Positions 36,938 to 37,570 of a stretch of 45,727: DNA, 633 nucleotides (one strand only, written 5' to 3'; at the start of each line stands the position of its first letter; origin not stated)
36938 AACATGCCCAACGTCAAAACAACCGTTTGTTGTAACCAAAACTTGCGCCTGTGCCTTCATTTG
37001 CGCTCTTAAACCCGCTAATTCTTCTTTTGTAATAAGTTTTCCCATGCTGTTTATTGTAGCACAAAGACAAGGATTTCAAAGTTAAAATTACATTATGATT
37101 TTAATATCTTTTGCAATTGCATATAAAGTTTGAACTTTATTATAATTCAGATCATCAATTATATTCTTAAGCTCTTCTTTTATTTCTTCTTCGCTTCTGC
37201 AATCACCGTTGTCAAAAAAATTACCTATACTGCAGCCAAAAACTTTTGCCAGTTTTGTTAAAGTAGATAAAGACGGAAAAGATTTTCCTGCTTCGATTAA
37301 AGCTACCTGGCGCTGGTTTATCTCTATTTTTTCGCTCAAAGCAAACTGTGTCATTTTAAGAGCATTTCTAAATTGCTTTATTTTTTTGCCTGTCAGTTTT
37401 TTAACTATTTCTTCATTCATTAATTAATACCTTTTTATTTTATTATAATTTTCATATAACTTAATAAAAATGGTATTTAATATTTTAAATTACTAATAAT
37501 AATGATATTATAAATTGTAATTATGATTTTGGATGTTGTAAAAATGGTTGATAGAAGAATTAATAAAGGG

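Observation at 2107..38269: Repeated pilin-like + XRE-regulator modules wedged between housekeeping operons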

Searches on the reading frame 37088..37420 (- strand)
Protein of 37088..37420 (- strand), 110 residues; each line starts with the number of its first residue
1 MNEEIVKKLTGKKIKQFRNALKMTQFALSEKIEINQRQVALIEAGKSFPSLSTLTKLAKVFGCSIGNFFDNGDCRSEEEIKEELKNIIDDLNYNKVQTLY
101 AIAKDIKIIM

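Call 5: search_protein_families(library=pfam, proteins=[window:37088-37420:-], max_evalue=0.1)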
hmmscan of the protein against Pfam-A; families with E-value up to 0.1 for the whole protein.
window:37088-37420:- (110 aa): 5 families
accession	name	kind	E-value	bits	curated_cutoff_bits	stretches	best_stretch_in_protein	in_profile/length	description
PF01381.28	HTH_3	-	1.2e-11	44.9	23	1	14-65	1-52/55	Helix-turn-helix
PF13443.12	HTH_26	-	3e-08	34.2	22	1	13-69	1-58/63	Cro/C1-type HTH DNA-binding domain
PF12844.13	HTH_19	-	1.1e-07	32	30.2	1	11-68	1-58/64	Helix-turn-helix domain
PF13560.12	HTH_31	-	0.00013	22.6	27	1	13-64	5-57/64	Helix-turn-helix domain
PF04552.19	Sigma54_DBD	-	0.075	13.2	22.8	1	20-103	49-128/160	Sigma-54, DNA binding domain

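Call 38: search_protein_families(library=ncbifam, proteins=[window:37088-37420:-], max_evalue=0.01)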
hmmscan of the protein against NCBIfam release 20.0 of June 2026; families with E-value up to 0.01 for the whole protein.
window:37088-37420:- (110 aa): 11 families
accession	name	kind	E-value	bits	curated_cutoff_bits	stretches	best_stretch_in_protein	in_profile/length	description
NF041951.1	phage_RstR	subfamily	3.4e-11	43.4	80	1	11-93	4-86/108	RstR family transcriptional repressor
NF007408.0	PRK09943.1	equivalog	3.3e-09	36.6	211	1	9-81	7-79/185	HTH-type transcriptional regulator PuuR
TIGR03070.1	couple_hipB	subfamily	5.9e-09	35.7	71.65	1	11-63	4-56/58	type II toxin-antitoxin system Y4mF family antitoxin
NF006015.0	PRK08154.1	subfamily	9.6e-08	31.5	204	1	8-94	30-113/314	anaerobic benzoate catabolism transcriptional regulator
NF047948.1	male_kill_WMK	equivalog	6.5e-07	29.1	300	1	7-92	160-243/300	WO male-killing family protein Wmk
TIGR00270.2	TIGR00270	equivalog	3.5e-06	26.9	110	1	11-75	77-141/159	multiprotein bridging factor aMBF1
NF007257.0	PRK09706.1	subfamily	4.5e-06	26.5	101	1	8-83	4-80/135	transcriptional repressor DicA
NF052239.1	antitox_spr1629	equivalog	2.4e-05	23.6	335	1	10-82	3-75/377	spr1629 family repressor/antitoxin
NF038139.1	Reg_Aceta_RamB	equivalog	5.3e-05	22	700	1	10-86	3-79/465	acetate metabolism transcriptional regulator RamB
TIGR03830.1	CxxCG_CxxCG_HTH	subfamily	0.00016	21.5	61.8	1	2-53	58-109/127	type II TA system antitoxin MqsA family protein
NF003162.0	PRK04140.1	equivalog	0.0027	16.8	263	1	8-84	125-202/317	transcriptional regulator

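Call 39: search_protein_families(library=padloc, proteins=[window:37088-37420:-], max_evalue=0.01)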
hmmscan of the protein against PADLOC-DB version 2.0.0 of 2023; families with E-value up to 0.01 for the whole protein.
window:37088-37420:- (110 aa): 16 families
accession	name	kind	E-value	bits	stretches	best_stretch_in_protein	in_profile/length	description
PDLC02926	HTH_VI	-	1.1e-12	46.1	1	11-91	3-83/92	-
PDLC03954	RmrA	-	2.6e-10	37.8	1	3-73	4-74/380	-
PDLC03951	RmrA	-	6.1e-09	33.3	1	7-70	6-69/400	-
PDLC03947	RmrA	-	5.8e-08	30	1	6-80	8-82/383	-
PDLC03952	RmrA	-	4.7e-07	27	1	3-71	16-84/395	-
PDLC03949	RmrA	-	1.7e-06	25.2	1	9-74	2-66/363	-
PDLC03945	RmrA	-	3.2e-06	24.5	1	10-81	3-74/394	-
PDLC03944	RmrA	-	3.7e-06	24.2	1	6-72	3-69/384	-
PDLC03665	Control_protein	-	1e-05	23.7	1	7-74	6-74/77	control protein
PDLC04775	PDC-M69A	-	4.9e-05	21.8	1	10-106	8-104/113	-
PDLC04142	capH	-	0.00012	21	1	8-64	5-60/103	capH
PDLC03956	RmrA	-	0.0013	15.9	1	9-71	8-71/399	-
PDLC03946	RmrA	-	0.002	14.9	1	11-72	4-65/357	-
PDLC03948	RmrA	-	0.0038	14.2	1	7-71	6-70/397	-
PDLC03955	RmrA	-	0.0075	13.5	1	12-73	23-83/371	-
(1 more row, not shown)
